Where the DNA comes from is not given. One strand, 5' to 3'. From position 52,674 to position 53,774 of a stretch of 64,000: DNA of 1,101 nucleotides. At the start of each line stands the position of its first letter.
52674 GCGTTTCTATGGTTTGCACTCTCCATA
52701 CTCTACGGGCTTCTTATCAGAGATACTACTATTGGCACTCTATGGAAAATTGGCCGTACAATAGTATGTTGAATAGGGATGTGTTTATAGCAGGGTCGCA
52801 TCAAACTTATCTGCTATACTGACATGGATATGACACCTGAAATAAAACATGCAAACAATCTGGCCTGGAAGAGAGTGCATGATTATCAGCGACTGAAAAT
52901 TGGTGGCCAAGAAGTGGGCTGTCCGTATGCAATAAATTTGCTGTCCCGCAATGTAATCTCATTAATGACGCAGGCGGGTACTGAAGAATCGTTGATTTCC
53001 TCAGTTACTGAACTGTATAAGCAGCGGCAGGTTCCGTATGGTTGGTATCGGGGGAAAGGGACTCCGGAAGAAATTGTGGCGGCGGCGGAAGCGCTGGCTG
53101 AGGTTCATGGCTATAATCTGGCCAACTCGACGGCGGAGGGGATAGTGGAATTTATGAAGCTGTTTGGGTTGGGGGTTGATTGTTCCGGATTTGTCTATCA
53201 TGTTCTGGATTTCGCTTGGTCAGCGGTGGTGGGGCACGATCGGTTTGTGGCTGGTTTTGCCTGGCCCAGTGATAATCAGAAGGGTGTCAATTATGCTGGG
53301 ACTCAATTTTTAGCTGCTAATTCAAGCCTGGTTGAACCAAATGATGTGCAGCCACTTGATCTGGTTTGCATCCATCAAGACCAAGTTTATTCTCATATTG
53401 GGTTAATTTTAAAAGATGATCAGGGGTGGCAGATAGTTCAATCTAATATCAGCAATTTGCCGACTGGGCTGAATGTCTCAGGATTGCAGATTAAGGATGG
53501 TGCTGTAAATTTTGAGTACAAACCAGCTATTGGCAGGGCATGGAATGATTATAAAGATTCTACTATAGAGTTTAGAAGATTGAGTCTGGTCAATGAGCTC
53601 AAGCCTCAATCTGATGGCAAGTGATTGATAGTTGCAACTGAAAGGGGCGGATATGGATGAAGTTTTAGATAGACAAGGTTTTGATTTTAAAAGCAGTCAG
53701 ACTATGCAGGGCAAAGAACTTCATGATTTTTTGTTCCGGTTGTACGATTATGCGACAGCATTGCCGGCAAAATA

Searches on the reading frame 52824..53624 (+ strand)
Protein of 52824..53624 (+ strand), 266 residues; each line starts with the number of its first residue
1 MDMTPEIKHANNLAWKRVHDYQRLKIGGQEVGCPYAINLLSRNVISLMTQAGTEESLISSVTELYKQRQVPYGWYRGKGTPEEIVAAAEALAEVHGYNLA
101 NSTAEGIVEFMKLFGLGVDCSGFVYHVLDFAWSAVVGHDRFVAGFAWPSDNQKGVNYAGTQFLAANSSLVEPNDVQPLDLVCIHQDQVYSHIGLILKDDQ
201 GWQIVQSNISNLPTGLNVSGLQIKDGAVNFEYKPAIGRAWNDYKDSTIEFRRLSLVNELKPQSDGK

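Call 12: search_protein_families(library=pfam, proteins=[window:52824-53624:+], max_evalue=0.01)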
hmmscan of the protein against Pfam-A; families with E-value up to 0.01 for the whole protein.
window:52824-53624:+ (266 aa): 1 family
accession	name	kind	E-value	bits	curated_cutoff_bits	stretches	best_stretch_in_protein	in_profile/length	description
PF00877.26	NLPC_P60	-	0.0059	17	23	0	117-200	13-76/105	NlpC/P60 family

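Call 17: find_encoding_contigs(protein=window:52824-53624:+, flank=10000, max_places=10)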
Protein window:52824-53624:+ (266 aa): 2 contigs read that carry it; 2 places shown.
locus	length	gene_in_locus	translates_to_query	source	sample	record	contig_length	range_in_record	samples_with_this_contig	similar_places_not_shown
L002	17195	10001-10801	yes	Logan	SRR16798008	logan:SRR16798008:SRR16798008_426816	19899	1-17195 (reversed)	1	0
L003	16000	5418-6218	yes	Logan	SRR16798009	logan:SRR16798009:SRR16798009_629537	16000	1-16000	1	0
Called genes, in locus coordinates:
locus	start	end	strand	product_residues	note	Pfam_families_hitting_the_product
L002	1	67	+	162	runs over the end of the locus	-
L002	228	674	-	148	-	PF13560:HTH_31 (weak), PF01381:HTH_3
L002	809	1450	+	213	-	PF01966:HD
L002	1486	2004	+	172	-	PF00293:NUDIX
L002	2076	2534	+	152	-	PF00293:NUDIX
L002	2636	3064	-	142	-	-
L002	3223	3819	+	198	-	PF00293:NUDIX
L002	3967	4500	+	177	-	PF00293:NUDIX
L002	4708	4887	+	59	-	-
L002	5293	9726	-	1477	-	-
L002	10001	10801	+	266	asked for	-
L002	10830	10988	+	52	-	-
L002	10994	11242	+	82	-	-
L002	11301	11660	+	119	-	PF01042:Ribonuc_L-PSP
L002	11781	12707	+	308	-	PF01553:Acyltransferase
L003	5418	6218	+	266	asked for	-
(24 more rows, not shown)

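Call 26: find_homologous_proteins(query=window:52824-53624:+)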
Query window:52824-53624:+ (266 aa): 55 proteins with E <= 0.001 among 581 candidates.
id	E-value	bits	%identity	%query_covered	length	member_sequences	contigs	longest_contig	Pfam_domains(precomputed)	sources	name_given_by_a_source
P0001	2.2e-178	609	100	100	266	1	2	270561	-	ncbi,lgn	-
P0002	3.4e-89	317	58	94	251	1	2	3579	-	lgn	-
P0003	9.3e-88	312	59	92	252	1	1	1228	-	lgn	-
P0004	2.7e-73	265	47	96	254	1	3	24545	PF00877.26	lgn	-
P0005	9.2e-61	224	43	95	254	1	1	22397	-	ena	-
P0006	7.7e-60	221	44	90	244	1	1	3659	-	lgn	-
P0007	4.6e-58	215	42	94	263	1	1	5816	-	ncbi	-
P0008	8.7e-55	204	40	94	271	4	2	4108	PF00877.26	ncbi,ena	-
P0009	3.8e-54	202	41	92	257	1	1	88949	-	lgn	-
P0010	4.1e-54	202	39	93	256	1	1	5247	-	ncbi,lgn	-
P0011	1.1e-53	201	41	93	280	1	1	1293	PF00877.26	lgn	-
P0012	2.3e-53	199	41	89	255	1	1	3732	-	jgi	jgi:hypothetical protein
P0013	8.8e-53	198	41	95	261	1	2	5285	-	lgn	-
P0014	2.6e-52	196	42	91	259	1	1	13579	-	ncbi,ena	-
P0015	2.8e-52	196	39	95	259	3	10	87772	-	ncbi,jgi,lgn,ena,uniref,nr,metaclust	ncbi:hypothetical protein A2982_01730 [candidate division WWE3 bacterium RIFCSPLOWO2_01_FULL_39_13]|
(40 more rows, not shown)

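Call 28: find_encoding_contigs(protein=P0002, flank=10000, max_places=4)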
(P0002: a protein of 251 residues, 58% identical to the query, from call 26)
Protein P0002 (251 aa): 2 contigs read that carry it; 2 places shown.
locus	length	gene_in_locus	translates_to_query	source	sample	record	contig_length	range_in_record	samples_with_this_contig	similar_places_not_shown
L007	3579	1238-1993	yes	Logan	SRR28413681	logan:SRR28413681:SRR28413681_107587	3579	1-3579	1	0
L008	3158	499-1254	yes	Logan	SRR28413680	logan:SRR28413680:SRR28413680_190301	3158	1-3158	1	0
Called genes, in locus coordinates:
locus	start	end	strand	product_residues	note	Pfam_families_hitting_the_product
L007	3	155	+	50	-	?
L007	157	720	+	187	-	-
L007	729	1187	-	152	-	PF08818:DUF1801 (weak)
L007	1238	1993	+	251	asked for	-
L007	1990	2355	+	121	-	PF14079:DUF4260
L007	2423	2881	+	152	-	PF12802:MarR_2, PF01022:HTH_5 (weak), PF01047:MarR, PF09339:HTH_IclR (weak), PF13463:HTH_27, PF13601:HTH_34, PF13412:HTH_24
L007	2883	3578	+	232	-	?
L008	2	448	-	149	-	?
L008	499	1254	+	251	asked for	-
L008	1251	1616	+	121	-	PF14079:DUF4260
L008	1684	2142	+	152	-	PF12802:MarR_2, PF01022:HTH_5 (weak), PF01047:MarR, PF09339:HTH_IclR (weak), PF13463:HTH_27, PF13601:HTH_34, PF13412:HTH_24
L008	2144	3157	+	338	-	?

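Call 29: find_encoding_contigs(protein=P0004, flank=10000, max_places=4)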
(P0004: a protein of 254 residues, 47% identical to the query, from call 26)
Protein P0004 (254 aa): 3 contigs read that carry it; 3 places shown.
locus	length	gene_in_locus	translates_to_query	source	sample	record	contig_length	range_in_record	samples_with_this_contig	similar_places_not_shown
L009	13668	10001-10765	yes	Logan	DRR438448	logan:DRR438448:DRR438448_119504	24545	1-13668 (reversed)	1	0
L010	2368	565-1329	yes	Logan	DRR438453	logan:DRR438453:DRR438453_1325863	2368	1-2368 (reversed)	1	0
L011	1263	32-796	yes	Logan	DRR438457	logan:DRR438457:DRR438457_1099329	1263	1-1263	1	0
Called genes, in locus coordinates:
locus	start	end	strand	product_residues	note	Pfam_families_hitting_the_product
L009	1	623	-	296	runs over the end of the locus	PF00005:ABC_tran, PF13304:AAA_21 (faint)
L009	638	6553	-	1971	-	PF13385:Laminin_G_3, PF00041:fn3 (faint), PF25059:FN3_DSCAM-DSCAML_C (faint), PF23376:Fn3_VIN3 (faint), PF16656:Pur_ac_phosph_N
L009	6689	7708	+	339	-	PF00762:Ferrochelatase, PF01903:CbiX (faint)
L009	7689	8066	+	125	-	PF04304:DUF454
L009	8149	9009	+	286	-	-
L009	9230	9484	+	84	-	PF08327:AHSA1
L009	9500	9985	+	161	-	PF06983:3-dmu-9_3-mt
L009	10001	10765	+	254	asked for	PF00877:NLPC_P60 (weak)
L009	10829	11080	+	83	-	-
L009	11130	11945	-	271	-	-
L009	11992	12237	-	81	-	PF13443:HTH_26, PF01381:HTH_3 (weak)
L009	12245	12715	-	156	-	PF11188:DUF2975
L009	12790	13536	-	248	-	PF03883:H2O2_YaaD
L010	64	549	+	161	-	PF06983:3-dmu-9_3-mt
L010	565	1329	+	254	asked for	PF00877:NLPC_P60 (weak)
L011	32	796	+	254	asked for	PF00877:NLPC_P60 (weak)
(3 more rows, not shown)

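Call 58: search_protein_families(library=phrogs, proteins=[window:52824-53624:+], max_evalue=0.001)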
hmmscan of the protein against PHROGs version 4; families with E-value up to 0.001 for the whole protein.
window:52824-53624:+ (266 aa): 0 families
